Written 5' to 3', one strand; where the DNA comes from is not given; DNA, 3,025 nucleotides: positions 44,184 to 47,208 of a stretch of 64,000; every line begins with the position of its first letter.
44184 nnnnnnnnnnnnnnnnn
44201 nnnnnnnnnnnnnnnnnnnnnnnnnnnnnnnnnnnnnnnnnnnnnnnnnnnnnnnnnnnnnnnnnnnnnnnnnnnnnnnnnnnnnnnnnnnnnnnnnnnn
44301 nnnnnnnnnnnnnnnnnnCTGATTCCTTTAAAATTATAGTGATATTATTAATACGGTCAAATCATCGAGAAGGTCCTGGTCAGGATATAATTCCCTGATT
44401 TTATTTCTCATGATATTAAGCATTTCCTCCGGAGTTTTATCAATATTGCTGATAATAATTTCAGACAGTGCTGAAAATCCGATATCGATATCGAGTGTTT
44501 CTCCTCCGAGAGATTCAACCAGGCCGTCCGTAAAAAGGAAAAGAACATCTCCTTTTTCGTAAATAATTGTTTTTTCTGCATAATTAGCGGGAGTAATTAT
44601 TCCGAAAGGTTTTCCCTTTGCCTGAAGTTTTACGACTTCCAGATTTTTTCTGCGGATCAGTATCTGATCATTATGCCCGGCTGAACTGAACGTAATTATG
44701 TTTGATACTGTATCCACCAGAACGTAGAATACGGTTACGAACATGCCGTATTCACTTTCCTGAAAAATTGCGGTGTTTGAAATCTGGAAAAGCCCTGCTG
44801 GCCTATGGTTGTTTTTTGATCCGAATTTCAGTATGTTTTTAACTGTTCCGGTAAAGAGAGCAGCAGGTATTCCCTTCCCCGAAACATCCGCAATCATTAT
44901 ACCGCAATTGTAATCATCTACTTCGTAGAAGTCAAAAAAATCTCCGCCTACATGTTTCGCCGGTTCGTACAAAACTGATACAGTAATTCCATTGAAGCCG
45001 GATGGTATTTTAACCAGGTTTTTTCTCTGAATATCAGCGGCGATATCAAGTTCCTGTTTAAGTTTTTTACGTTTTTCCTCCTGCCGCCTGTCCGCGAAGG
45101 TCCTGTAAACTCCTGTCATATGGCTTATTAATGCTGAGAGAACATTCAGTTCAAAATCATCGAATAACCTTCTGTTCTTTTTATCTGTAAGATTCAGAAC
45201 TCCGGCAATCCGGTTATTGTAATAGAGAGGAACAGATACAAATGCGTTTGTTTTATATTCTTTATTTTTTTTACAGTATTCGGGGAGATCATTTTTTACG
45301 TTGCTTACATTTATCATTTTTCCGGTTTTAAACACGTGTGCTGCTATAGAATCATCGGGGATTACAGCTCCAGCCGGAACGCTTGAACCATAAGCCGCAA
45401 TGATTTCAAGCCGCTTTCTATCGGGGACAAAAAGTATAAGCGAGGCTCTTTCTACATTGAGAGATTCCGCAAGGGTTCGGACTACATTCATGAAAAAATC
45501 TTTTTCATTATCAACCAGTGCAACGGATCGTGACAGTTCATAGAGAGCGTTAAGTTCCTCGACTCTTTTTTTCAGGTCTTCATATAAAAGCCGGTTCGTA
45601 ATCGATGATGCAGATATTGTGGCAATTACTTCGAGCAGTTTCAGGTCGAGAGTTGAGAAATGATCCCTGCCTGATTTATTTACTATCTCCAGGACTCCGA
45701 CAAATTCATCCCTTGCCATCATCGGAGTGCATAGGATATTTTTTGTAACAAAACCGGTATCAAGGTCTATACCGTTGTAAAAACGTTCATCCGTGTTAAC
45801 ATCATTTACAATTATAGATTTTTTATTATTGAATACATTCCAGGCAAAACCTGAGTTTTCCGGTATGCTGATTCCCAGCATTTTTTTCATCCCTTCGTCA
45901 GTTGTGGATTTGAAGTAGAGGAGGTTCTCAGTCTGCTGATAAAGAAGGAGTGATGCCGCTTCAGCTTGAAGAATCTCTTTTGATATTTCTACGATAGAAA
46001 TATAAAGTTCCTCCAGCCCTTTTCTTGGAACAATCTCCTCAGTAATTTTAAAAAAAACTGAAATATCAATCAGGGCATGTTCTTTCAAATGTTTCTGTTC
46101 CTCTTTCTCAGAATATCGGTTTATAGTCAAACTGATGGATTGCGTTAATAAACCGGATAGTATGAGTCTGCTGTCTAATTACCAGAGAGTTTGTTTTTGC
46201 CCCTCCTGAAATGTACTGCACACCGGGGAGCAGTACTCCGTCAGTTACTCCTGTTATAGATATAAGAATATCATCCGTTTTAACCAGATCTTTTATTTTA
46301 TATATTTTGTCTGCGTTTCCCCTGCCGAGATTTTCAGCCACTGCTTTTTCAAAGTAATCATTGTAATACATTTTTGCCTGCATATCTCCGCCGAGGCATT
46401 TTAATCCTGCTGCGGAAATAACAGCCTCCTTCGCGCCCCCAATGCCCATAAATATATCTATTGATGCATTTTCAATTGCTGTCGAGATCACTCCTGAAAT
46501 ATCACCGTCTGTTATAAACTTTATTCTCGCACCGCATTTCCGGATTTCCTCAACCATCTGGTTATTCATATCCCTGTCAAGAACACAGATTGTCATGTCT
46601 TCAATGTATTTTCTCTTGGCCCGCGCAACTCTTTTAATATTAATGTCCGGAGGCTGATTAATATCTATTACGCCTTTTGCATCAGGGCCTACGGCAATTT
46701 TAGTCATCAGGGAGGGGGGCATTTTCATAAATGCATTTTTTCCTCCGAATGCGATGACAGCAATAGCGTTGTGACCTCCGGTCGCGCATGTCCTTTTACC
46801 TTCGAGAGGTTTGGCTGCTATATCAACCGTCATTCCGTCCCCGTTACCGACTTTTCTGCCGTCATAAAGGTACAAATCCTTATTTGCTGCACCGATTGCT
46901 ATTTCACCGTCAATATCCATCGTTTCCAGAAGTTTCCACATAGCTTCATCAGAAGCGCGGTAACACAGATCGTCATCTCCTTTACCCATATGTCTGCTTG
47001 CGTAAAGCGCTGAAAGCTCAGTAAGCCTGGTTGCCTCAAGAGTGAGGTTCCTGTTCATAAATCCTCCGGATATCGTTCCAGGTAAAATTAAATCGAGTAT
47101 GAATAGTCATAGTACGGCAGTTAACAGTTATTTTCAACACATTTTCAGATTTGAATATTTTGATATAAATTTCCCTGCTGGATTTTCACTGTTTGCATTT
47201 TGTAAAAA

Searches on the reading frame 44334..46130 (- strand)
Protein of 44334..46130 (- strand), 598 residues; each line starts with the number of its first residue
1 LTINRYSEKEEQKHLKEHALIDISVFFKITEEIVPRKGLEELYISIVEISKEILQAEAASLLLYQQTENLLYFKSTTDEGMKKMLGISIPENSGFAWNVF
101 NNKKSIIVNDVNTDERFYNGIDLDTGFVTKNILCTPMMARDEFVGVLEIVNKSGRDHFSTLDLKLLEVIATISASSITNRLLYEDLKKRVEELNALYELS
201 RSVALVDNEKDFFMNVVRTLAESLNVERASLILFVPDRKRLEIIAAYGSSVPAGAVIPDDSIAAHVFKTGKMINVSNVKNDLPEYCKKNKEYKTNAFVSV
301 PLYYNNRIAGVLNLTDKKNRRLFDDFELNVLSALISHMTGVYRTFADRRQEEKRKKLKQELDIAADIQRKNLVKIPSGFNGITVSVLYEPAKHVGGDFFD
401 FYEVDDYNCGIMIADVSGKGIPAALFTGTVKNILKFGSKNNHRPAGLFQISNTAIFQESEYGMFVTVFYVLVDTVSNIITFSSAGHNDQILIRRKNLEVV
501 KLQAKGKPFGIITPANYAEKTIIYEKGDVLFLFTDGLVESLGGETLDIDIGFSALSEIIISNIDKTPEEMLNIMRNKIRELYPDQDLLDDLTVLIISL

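Call 21: search_protein_families(library=pfam, proteins=[window:44334-46130:-], max_evalue=0.00001)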
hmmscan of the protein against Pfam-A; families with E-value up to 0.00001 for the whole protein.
window:44334-46130:- (598 aa): 4 families
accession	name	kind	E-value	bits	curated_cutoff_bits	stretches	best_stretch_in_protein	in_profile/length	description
PF07228.17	SpoIIE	-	1.4e-39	136.5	25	1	407-597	3-190/192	Stage II sporulation protein E (SpoIIE)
PF01590.32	GAF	-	6.7e-29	101.5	22.4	2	39-174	2-130/133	GAF domain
PF13185.12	GAF_2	-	1.5e-24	87.2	28.6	2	209-338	4-131/136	GAF domain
PF13492.12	GAF_3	-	5.1e-15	56.5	27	2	216-334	9-119/129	GAF domain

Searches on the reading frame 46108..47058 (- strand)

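Call 21: search_protein_families(library=pfam, proteins=[window:46108-47058:-], max_evalue=0.00001)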
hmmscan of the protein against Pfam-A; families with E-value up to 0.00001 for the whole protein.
window:46108-47058:- (316 aa): 1 family
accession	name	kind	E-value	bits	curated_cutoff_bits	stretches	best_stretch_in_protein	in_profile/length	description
PF03320.18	FBPase_glpX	-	1.9e-105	352.6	27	1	3-308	1-307/307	Bacterial fructose-1,6-bisphosphatase, glpX-encoded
